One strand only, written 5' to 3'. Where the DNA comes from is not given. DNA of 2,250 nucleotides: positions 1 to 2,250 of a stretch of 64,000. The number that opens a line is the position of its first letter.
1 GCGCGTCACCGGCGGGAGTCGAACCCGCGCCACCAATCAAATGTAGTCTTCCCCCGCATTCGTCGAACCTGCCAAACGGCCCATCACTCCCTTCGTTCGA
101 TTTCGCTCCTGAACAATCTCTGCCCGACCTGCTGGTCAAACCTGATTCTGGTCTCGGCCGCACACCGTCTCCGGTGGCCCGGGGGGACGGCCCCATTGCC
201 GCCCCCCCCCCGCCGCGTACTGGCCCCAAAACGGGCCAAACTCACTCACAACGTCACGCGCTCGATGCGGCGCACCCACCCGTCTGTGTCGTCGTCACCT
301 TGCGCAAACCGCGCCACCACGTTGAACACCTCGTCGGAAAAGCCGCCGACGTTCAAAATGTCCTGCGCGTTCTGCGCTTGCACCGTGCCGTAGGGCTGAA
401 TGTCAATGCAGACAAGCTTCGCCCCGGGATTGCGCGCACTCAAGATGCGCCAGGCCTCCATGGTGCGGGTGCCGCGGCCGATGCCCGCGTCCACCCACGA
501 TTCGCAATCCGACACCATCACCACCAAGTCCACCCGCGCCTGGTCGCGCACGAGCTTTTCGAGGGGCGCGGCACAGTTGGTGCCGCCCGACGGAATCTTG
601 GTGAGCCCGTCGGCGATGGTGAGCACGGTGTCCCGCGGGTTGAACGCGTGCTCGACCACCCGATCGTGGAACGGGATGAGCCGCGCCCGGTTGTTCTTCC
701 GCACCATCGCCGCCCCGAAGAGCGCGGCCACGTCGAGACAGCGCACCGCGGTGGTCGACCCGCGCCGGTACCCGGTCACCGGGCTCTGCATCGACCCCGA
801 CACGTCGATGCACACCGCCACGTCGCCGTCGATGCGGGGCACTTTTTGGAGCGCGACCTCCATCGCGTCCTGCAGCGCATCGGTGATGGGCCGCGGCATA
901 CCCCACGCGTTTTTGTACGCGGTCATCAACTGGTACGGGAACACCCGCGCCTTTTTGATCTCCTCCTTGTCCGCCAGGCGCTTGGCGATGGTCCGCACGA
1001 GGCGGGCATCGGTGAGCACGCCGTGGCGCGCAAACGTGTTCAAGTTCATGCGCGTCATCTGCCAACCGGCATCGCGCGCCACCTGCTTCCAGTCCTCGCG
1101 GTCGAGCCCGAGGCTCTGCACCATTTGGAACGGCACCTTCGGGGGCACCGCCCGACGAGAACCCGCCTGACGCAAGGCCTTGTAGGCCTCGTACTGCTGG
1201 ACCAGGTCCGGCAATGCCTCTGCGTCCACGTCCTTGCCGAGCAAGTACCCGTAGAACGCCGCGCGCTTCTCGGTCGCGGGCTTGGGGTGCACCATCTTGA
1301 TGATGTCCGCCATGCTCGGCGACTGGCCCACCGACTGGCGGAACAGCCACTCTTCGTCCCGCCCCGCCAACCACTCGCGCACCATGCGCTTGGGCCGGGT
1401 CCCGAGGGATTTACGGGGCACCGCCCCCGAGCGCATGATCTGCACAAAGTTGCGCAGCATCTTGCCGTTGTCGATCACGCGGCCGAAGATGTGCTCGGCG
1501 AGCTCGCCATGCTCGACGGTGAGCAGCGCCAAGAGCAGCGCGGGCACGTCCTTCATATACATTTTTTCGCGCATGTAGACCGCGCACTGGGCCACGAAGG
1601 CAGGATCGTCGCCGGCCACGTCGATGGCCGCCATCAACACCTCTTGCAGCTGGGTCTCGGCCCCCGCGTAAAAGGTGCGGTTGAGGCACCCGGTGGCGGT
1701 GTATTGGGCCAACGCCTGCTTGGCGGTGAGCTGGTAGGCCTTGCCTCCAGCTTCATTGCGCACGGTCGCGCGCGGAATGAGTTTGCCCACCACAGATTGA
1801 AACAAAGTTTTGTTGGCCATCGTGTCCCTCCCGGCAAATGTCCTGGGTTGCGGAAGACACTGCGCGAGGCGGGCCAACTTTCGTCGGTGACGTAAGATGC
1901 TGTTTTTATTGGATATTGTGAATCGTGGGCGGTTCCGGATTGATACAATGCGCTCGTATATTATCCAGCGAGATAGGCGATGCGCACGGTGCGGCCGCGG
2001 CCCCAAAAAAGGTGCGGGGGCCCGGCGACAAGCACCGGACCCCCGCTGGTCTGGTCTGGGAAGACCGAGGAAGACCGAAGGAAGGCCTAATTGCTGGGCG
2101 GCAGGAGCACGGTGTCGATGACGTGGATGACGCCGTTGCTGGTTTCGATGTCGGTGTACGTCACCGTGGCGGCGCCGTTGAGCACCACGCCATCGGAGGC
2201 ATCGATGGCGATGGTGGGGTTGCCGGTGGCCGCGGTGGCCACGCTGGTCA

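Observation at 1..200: A tRNA-like element immediately 3' of rsr is a candidate YrlA-type Y RNA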

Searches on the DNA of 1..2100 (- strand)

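Call 4: search_rna_families(source=window, start=1, end=2100, threshold=evalue, max_evalue=10, show_alignments=6)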
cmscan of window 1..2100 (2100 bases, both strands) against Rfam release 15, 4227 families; matches with E-value up to 10: 1.
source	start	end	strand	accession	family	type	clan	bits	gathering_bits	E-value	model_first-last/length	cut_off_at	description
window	1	66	-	RF02553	YrlA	Gene; sRNA;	-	17.1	69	3.4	1-58/114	3'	Y RNA-like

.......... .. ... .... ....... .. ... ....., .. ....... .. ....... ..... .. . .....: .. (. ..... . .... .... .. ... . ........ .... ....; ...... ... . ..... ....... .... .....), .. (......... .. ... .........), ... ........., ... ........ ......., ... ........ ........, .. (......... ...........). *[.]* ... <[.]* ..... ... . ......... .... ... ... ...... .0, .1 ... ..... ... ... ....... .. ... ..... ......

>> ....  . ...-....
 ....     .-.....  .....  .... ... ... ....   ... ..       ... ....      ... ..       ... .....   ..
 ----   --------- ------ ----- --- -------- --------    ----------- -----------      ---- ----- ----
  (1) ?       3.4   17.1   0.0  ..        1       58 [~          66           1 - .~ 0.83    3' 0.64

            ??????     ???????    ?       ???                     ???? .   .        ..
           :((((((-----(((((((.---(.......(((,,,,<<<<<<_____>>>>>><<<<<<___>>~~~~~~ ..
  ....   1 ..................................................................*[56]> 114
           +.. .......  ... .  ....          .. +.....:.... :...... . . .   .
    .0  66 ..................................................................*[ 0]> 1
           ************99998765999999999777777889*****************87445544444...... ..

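Call 7: search_rna_families(sources=[L008, L014, L016, L023, L040, L046, L009, L012], threshold=gathering, show_alignments=3)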
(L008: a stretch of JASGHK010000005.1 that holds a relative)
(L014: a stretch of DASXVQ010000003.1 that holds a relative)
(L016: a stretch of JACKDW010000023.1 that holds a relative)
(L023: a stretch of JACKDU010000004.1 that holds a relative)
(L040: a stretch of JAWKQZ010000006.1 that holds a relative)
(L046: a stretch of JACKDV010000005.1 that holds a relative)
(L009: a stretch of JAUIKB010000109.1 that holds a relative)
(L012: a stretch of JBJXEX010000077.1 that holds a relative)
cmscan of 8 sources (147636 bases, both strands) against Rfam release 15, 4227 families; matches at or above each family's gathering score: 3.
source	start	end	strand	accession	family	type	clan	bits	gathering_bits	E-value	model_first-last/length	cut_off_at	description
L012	1447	1519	-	RF00005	tRNA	Gene; tRNA;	CL00001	79.9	29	1.3e-15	1-71/71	no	tRNA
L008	11963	12088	+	RF00005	tRNA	Gene; tRNA;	CL00001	52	29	6.3e-08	1-71/71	no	tRNA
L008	11811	11927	+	RF00005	tRNA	Gene; tRNA;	CL00001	45.1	29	5.3e-06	1-71/71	no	tRNA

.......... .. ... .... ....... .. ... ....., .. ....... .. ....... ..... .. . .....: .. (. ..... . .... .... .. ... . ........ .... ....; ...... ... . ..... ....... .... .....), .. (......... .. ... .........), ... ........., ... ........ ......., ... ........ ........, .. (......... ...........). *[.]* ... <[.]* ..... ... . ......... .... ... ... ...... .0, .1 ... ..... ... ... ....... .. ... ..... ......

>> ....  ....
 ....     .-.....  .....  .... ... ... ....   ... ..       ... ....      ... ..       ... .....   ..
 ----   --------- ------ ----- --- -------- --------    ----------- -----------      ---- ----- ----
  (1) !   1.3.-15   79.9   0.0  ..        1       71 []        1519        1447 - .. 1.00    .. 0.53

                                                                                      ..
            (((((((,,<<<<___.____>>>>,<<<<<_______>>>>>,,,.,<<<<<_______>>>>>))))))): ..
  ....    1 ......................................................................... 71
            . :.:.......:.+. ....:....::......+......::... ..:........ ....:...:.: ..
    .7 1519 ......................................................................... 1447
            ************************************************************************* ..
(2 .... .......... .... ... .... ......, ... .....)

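Call 21: build_rna_model(alignment_id=A1)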
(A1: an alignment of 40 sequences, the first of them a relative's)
Model R1 built from alignment A1 (40 sequences, 177 columns); structure: RNAalifold consensus.
model positions 133; base pairs 32; branch points 2; effective number of sequences 2.09; information 0.59 bits per position. Calibrated on 0.2 Mb of random sequence (short: E-values are rough).
structure used (alignment columns):
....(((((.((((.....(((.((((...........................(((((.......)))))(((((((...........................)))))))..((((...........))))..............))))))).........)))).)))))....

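Call 22: search_with_rna_model(model_id=R1, source=window, max_evalue=10, show_alignments=4)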
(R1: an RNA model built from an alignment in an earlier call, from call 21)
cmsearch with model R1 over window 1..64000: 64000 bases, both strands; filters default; matches with E-value up to 10: 3.
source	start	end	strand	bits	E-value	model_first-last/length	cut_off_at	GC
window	1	68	-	30.9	2.2e-07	1-72/133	3'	0.63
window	32706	32725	+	7.4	4.1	1-133/133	no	0.95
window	7390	7406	+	6.6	7.2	45-61/133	no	0.71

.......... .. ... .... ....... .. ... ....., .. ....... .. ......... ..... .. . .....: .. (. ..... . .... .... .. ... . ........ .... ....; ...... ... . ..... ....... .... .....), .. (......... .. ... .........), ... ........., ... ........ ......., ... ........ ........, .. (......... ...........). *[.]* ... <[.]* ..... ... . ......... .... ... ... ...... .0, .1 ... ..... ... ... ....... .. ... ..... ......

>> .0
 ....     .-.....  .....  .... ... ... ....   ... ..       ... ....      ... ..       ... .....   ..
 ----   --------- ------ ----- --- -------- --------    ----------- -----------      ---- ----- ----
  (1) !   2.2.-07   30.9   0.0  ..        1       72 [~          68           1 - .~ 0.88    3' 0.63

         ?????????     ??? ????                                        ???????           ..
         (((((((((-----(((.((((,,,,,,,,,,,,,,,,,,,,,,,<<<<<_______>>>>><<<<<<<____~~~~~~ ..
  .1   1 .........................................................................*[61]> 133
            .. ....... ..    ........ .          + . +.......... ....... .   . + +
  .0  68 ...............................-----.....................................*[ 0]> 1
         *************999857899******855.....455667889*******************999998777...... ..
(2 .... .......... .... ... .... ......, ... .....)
